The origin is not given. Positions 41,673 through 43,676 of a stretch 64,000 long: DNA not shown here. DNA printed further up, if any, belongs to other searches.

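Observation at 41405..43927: IS4/IS1634-like insertion sequence flanked by a 274-bp direct duplication with 2 SNPs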

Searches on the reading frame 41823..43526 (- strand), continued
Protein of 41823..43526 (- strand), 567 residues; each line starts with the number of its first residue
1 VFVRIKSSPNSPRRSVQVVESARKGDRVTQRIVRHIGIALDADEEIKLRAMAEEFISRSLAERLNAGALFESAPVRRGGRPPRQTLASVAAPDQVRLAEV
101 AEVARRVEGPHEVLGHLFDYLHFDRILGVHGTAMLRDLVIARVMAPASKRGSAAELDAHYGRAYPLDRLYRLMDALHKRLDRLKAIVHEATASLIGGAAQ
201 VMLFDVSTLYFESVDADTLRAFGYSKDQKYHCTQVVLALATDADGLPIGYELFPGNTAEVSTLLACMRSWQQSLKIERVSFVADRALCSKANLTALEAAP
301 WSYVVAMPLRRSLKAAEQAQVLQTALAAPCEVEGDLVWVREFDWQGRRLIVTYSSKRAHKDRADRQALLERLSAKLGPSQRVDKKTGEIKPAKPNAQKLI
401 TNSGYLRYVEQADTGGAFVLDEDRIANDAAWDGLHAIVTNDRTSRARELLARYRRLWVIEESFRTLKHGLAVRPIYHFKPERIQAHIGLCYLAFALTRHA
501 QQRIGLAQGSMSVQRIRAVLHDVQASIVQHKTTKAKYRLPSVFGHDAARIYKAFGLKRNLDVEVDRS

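Call 56: get_annotated_region(hit=H71, flank=20000)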
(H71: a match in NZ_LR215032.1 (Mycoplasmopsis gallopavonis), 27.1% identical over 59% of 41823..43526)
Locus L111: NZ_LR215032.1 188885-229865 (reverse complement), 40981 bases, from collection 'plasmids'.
description: Mycoplasmopsis gallopavonis strain NCTC10186 plasmid 2
organism: Mycoplasmopsis gallopavonis (NCBI taxid 76629)
taxonomy: Bacteria; Mycoplasmatota; ; Mycoplasmoidales; Metamycoplasmataceae; Mycoplasmopsis; Mycoplasmopsis gallopavonis
host: -; source: Bird (Turkey),Air sacs; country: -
typing (MOB-suite, as given by PLSDB): non-mobilizable
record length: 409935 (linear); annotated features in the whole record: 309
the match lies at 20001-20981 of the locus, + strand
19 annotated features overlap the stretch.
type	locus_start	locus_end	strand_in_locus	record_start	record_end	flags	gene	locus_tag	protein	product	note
CDS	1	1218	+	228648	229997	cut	-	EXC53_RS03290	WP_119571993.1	glycine--tRNA ligase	GO:0006426 - glycyl-tRNA aminoacylation [Evidence IEA]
CDS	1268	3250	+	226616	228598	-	dnaG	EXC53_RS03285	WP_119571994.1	DNA primase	GO:0006269 - DNA replication, synthesis of RNA primer [Evidence IEA]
CDS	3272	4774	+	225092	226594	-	-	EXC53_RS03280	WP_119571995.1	RNA polymerase sigma factor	-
CDS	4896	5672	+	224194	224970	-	-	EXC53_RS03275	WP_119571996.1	Nif3-like dinuclear metal center hexameric protein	-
CDS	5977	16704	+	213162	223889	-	-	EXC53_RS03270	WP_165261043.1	SGNH/GDSL hydrolase family protein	-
CDS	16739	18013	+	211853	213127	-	-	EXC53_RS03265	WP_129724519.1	IS3 family transposase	-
CDS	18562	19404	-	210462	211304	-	-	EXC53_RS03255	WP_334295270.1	IS3 family transposase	GO:0015074 - DNA integration [Evidence IEA]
CDS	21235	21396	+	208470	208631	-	-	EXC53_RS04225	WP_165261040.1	hypothetical protein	-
CDS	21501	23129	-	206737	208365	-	-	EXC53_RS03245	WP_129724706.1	IS1634 family transposase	-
CDS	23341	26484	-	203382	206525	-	-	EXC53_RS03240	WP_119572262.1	putative immunoglobulin-blocking virulence protein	-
CDS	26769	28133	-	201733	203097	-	-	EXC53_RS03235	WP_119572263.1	MAG3090 family protein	-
CDS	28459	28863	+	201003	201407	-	-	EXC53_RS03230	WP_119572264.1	S1 RNA-binding domain-containing protein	-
CDS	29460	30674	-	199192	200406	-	-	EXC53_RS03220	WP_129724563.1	IS3 family transposase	GO:0015074 - DNA integration [Evidence IEA]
CDS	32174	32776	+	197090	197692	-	-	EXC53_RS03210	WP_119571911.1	DUF6088 family protein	-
CDS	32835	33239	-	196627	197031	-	-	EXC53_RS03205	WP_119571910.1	FMN-dependent NADH-azoreductase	-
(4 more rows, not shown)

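Call 66: search_protein_families(library=ncbifam, alignment_id=A1, max_evalue=0.00001)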
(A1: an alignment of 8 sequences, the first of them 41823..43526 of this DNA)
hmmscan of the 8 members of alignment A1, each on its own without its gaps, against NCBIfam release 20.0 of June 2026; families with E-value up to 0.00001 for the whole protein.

A. member 1, window:41823-43526:- (567 aa): 4 families
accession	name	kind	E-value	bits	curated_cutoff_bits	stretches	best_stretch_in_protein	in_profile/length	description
NF033559.2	transpos_IS1634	equivalog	1.2e-103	347.8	100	1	28-557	1-482/483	IS1634 family transposase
NF033539.1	transpos_IS1380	equivalog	1.1e-10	40.7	180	0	200-360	129-298/419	IS1380 family transposase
NF049921.1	transpos_IS701_2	equivalog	1.1e-08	34.9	250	0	433-501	222-291/318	IS701 family transposase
NF033592.1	transpos_IS4_1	equivalog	1.8e-08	33.9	115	1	188-498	95-329/332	IS4 family transposase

B. families by the number of members that match (of 8 scanned): 8 families
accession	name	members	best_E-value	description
NF033559.2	transpos_IS1634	8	5.9e-112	IS1634 family transposase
NF033592.1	transpos_IS4_1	8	1.1e-12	IS4 family transposase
NF033539.1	transpos_IS1380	5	6.5e-11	IS1380 family transposase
NF049999.1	transpos_IS701_3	5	4.7e-09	IS701 family transposase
NF049921.1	transpos_IS701_2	4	4.3e-10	IS701 family transposase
NF033551.1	transpos_IS1182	3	2.2e-06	IS1182 family transposase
NF033591.1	transpos_IS4_2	2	2.5e-06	IS4 family transposase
NF049925.1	transpos_IS4_4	1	1.1e-09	IS4 family transposase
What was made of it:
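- On IS1634 family: All 8 aligned relatives also match (call 66).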

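Call 68: search_solved_structures(query=A1, max_evalue=1)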
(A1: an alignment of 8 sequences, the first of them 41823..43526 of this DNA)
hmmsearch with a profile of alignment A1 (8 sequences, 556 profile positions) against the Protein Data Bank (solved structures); distinct sequences matched with E-value up to 1: 0.
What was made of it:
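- Tried and rejected: Solved structures: no PDB relative detectable by profile search (call 68).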

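Call 69: find_homologous_proteins(query=window:41823-43526:-, max_evalue=1e-20)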
Query window:41823-43526:- (567 aa): 1326 proteins with E <= 1e-20 among 8000 candidates; the best 120 are listed.
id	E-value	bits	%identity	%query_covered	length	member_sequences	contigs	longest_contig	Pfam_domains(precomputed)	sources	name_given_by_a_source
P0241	0.0e+0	1228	98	100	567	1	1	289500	PF01609.28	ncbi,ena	-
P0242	0.0e+0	1224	97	100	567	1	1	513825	PF01609.28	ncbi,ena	-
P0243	0.0e+0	1224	98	100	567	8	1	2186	PF01609.28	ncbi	-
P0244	0.0e+0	1211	96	100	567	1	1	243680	PF01609.28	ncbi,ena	-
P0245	0.0e+0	1207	96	100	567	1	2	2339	PF01609.28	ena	-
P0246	0.0e+0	1128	89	100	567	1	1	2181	PF01609.28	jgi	jgi:transposase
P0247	0.0e+0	1128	89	100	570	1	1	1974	PF01609.28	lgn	-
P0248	0.0e+0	1127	89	100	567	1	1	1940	PF01609.28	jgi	jgi:hypothetical protein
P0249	0.0e+0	1126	89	100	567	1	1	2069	PF01609.28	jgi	jgi:transposase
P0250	0.0e+0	1120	88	100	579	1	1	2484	PF01609.28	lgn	-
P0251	0.0e+0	1115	87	100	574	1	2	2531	PF01609.28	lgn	-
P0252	0.0e+0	1114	88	100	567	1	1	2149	PF01609.28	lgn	-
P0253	0.0e+0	1111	87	100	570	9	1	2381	PF01609.28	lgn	-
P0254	0.0e+0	1110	88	100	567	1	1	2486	PF01609.28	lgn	-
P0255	0.0e+0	1103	87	100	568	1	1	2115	PF01609.28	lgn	-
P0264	0.0e+0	1092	86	100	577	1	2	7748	PF01609.28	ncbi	-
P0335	2.9e-279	945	76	100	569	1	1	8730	PF13701.13,PF01609.28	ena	-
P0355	1.3e-273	927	76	100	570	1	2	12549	PF01609.28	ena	-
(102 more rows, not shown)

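Call 70: find_encoding_contigs(protein=P0355, flank=4000, max_places=4)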
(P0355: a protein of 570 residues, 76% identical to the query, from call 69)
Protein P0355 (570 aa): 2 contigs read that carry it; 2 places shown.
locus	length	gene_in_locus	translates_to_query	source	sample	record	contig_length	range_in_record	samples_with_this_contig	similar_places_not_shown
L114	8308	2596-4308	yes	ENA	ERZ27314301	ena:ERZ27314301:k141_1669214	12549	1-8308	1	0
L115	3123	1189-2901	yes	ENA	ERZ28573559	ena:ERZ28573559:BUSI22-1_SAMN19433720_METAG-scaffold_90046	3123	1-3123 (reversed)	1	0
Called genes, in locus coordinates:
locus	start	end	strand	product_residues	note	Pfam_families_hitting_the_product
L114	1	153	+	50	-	?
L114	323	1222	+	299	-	PF03783:CsgG (weak)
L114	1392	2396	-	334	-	PF03401:TctC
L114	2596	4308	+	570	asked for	PF01609:DDE_Tnp_1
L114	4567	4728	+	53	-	-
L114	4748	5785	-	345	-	PF00111:Fer2, PF00970:FAD_binding_6, PF00175:NAD_binding_1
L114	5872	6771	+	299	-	PF01370:Epimerase, PF13460:NAD_binding_10, PF04321:RmlD_sub_bind (weak)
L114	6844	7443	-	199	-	PF08551:DUF1751 (weak), PF01694:Rhomboid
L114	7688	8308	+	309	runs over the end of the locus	PF00291:PALP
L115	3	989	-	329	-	?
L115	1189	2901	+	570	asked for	PF01609:DDE_Tnp_1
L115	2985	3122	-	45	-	?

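Call 71: find_encoding_contigs(protein=P0335, flank=4000, max_places=4)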
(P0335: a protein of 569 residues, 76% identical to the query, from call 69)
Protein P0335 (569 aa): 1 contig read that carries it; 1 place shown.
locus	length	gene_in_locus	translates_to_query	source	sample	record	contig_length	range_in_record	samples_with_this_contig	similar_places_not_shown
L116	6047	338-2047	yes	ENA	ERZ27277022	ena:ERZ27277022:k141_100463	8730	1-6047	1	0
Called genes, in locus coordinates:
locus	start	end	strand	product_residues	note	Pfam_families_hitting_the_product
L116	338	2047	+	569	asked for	PF01609:DDE_Tnp_1, PF13701:DDE_Tnp_1_4 (faint)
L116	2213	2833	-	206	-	PF00578:AhpC-TSA, PF08534:Redoxin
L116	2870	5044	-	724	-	PF11412:DsbD_N, PF02683:DsbD_TM, PF13899:Thioredoxin_7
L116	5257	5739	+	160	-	PF03899:ATP-synt_I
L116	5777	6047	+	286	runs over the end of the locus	PF00119:ATP-synt_A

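Call 72: find_encoding_contigs(protein=P0264, flank=4000, max_places=4)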
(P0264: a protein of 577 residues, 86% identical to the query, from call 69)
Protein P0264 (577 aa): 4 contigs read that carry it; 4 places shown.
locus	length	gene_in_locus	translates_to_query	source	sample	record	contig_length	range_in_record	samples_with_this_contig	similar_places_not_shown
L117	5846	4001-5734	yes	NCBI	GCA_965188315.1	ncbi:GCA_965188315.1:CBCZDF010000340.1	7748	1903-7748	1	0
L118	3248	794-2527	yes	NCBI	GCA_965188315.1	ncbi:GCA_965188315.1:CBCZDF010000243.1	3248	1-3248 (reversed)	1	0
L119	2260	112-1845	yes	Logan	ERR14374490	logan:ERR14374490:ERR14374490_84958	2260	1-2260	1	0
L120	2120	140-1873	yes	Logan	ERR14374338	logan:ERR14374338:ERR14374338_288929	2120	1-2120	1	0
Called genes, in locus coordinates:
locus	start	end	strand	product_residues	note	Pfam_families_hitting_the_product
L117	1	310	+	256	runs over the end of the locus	PF02104:SURF1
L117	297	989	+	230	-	PF26971:TM-like_Thioredoxin-like_C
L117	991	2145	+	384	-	PF02628:COX15-CtaA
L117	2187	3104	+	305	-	PF01040:UbiA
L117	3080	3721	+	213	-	PF08534:Redoxin, PF00578:AhpC-TSA, PF02630:SCO1-SenC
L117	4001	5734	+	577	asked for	PF01609:DDE_Tnp_1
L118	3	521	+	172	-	?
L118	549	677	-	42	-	PF13545:HTH_Crp_2 (weak), PF00325:Crp (weak)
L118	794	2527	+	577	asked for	PF01609:DDE_Tnp_1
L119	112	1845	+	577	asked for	PF01609:DDE_Tnp_1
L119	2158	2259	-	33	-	?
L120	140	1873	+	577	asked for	PF01609:DDE_Tnp_1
